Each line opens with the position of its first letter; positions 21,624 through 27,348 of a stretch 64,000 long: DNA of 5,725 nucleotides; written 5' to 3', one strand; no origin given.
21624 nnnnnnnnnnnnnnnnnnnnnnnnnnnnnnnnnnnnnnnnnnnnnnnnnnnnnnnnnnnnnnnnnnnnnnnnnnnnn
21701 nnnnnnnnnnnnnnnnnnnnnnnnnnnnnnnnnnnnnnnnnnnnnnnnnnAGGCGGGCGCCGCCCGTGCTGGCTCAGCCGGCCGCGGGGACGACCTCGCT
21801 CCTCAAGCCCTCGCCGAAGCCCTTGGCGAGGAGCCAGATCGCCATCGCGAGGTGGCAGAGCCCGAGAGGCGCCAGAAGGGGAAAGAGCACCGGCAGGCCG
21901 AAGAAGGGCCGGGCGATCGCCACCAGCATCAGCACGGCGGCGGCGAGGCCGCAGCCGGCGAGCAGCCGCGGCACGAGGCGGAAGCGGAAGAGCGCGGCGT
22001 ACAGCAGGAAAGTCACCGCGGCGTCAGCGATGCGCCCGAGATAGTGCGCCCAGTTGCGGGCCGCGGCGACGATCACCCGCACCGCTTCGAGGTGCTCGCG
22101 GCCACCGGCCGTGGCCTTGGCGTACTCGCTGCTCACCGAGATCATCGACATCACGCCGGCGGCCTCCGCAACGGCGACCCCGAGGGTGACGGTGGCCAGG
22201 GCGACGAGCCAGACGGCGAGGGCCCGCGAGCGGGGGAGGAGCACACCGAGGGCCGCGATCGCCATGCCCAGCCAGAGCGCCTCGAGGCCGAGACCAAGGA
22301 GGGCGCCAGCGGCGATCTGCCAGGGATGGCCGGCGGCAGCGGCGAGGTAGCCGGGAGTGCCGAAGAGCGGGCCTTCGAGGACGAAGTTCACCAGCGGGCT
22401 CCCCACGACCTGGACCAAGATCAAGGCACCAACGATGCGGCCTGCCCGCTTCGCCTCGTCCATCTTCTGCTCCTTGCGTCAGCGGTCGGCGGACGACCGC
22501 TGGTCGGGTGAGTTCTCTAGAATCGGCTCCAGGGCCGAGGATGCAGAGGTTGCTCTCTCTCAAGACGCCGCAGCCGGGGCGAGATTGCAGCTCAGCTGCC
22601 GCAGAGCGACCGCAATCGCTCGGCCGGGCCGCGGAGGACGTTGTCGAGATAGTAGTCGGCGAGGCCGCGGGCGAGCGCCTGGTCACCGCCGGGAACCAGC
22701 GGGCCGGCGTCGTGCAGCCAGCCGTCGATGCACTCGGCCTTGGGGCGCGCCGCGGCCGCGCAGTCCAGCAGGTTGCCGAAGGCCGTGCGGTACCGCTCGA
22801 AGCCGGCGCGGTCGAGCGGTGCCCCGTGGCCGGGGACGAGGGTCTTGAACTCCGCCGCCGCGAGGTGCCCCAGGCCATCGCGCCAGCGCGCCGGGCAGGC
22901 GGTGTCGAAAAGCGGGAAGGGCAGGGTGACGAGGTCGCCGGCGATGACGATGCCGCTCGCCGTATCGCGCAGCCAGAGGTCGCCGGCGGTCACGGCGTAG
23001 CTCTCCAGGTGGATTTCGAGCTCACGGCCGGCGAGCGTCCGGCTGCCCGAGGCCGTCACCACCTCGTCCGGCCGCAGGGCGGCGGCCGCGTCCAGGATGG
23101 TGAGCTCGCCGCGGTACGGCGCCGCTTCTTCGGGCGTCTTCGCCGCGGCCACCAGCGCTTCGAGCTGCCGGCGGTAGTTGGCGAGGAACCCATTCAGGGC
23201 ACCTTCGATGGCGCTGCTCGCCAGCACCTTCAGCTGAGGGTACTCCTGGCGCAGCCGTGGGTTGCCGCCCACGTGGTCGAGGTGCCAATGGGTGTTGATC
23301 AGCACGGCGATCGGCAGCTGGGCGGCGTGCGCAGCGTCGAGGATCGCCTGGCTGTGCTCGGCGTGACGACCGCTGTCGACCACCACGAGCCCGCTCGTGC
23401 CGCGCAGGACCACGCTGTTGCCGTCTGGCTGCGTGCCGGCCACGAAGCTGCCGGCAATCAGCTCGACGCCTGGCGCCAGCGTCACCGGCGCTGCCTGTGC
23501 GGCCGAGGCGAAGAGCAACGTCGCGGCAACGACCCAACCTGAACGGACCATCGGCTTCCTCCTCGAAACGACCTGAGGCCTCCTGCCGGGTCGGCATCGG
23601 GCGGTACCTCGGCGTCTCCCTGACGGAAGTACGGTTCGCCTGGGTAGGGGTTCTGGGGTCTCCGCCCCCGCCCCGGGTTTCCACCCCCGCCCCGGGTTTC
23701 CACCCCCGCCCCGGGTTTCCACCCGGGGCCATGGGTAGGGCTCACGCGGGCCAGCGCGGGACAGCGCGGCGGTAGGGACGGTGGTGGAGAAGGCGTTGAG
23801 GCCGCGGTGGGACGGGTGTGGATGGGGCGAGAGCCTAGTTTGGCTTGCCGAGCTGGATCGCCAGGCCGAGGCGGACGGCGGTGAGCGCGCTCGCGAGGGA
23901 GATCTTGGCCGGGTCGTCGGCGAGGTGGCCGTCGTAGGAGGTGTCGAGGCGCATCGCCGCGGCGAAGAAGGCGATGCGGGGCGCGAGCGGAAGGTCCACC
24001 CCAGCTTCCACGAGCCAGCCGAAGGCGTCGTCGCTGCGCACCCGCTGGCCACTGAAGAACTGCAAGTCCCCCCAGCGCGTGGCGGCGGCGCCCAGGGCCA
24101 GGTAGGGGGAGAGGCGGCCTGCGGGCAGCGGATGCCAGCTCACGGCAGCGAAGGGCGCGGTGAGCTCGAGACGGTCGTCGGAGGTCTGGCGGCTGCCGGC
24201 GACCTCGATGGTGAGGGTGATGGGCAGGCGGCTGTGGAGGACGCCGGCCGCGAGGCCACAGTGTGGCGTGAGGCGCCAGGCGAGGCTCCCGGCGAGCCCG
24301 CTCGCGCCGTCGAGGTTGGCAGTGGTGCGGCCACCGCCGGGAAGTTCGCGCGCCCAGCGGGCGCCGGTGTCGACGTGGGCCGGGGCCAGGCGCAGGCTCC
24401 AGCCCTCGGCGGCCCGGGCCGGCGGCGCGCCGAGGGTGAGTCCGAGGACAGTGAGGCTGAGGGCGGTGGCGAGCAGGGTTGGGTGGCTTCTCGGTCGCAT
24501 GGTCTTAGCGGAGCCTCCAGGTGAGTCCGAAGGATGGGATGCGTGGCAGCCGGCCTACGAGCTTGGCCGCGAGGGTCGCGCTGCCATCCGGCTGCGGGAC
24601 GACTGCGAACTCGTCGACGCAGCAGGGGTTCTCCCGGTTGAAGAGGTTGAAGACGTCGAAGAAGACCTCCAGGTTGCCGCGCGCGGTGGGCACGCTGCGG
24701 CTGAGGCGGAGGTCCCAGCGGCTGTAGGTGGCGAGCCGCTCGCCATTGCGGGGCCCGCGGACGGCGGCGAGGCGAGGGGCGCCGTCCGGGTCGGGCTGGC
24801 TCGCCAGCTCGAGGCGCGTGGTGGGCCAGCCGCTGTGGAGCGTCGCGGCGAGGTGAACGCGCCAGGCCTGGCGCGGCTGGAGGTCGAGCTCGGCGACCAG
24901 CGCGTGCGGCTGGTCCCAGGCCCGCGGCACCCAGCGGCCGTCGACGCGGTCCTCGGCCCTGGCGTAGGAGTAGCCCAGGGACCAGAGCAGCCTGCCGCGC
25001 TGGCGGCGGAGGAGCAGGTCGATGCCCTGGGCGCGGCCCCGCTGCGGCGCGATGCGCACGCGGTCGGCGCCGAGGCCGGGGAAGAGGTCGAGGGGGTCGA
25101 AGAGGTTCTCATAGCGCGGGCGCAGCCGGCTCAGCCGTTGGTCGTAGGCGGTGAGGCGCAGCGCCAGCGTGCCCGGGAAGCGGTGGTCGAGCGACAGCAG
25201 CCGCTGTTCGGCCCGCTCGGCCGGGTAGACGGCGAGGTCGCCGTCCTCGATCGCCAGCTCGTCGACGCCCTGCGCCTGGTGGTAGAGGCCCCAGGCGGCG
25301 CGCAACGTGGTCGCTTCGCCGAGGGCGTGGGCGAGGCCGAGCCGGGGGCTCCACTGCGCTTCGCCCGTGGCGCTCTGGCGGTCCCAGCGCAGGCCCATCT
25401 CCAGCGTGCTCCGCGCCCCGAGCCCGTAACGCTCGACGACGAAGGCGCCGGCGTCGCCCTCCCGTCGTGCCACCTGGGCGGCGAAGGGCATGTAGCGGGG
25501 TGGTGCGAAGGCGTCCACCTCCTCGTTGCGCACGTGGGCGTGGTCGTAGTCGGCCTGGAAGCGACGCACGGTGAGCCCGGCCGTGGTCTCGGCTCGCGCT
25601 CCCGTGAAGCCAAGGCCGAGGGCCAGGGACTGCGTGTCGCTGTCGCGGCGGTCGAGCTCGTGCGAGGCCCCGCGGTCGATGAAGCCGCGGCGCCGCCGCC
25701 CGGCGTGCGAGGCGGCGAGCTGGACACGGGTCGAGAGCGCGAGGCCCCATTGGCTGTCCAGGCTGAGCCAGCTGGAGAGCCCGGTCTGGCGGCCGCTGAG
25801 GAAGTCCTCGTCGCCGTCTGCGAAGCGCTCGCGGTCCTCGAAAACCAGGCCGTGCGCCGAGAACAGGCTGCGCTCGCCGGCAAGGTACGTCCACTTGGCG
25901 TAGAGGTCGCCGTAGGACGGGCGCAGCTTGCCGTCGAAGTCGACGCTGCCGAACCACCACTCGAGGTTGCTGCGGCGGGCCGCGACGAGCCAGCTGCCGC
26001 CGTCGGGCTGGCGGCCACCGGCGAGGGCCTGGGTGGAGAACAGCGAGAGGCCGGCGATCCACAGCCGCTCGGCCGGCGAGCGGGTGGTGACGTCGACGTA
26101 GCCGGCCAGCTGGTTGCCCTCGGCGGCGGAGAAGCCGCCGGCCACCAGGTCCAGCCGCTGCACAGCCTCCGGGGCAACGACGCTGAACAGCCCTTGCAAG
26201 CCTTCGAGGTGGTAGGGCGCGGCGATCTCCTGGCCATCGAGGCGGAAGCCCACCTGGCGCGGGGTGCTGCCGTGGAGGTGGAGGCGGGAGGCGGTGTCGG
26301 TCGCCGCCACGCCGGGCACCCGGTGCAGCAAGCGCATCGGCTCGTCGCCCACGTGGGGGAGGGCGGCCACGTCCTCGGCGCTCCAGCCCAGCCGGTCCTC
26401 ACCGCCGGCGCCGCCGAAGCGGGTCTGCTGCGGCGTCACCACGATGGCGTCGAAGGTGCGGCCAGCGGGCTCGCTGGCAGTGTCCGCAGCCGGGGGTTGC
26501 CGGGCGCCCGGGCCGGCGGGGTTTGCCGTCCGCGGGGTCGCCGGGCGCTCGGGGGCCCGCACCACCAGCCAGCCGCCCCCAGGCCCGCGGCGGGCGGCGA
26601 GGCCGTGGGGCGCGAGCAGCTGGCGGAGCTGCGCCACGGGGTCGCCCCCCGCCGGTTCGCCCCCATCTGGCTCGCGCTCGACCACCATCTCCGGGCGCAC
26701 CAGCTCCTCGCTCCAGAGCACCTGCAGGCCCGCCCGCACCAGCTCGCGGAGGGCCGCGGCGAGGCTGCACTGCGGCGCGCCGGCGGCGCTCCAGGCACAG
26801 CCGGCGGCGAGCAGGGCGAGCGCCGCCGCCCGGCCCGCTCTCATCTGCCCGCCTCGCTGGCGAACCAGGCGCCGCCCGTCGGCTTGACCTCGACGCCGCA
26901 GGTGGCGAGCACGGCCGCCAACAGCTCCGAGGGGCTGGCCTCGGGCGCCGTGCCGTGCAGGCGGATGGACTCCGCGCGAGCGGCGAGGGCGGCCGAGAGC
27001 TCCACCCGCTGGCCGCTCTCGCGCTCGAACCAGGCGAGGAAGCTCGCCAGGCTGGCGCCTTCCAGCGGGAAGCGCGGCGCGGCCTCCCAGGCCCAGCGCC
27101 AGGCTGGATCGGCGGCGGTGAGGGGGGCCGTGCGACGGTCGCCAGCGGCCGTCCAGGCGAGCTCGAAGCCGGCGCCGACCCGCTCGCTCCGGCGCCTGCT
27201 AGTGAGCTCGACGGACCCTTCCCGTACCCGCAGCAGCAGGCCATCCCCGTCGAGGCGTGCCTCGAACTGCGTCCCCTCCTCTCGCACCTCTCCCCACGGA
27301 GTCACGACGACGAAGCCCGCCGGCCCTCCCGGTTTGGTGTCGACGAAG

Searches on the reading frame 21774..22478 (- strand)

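Call 59: search_protein_families(library=pfam, proteins=[window:21774-22478:-], max_evalue=0.0001)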
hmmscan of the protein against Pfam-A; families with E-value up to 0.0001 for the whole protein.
window:21774-22478:- (234 aa): 1 family
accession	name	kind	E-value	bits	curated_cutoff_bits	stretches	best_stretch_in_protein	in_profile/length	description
PF14329.11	DUF4386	-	5.1e-14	53.1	27.6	1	15-220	1-210/210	Domain of unknown function (DUF4386)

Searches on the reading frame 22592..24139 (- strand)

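Call 59: search_protein_families(library=pfam, proteins=[window:22592-24139:-], max_evalue=0.0001)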
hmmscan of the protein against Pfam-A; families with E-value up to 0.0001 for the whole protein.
window:22592-24139:- (515 aa): 1 family
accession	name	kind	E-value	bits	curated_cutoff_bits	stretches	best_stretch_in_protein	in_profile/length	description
PF00753.33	Lactamase_B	-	2.9e-18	66.9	22.7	1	239-411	5-158/196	Metallo-beta-lactamase superfamily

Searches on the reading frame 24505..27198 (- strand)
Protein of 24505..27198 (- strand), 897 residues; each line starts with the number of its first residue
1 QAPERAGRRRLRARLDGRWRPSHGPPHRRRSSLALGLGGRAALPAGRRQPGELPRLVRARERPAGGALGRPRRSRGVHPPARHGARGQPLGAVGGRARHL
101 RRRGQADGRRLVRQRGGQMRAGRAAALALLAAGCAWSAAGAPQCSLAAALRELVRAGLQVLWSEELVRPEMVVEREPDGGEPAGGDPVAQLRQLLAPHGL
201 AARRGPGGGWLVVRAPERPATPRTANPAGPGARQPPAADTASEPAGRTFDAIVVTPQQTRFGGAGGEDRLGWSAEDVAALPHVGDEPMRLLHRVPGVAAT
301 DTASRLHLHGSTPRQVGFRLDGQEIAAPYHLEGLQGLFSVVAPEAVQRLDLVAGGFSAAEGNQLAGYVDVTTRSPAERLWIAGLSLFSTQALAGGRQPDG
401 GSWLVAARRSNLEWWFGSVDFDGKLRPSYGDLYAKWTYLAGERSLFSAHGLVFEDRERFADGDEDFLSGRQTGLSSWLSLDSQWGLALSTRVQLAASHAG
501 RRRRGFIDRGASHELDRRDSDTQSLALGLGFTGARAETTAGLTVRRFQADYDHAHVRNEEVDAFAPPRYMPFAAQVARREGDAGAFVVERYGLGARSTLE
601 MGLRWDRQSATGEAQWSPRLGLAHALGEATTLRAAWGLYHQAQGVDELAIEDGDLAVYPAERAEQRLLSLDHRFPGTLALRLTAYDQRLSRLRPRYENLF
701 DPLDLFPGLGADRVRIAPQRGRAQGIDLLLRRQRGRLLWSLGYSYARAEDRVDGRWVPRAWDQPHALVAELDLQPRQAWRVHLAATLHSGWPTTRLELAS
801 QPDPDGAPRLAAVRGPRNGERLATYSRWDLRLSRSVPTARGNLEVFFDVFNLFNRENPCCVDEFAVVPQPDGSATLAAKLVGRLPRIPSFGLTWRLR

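Call 59: search_protein_families(library=pfam, proteins=[window:24505-27198:-], max_evalue=0.0001)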
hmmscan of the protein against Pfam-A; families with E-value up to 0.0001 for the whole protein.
window:24505-27198:- (897 aa): 2 families
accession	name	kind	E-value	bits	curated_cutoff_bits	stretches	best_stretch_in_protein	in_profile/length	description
PF00593.30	TonB_dep_Rec_b-barrel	-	6.7e-19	69.5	27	1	451-852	42-436/436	TonB dependent receptor-like, beta-barrel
PF25183.1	OMP_b-brl_4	-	6.7e-08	31.8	30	0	613-644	435-466/838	Outer membrane beta barrel domain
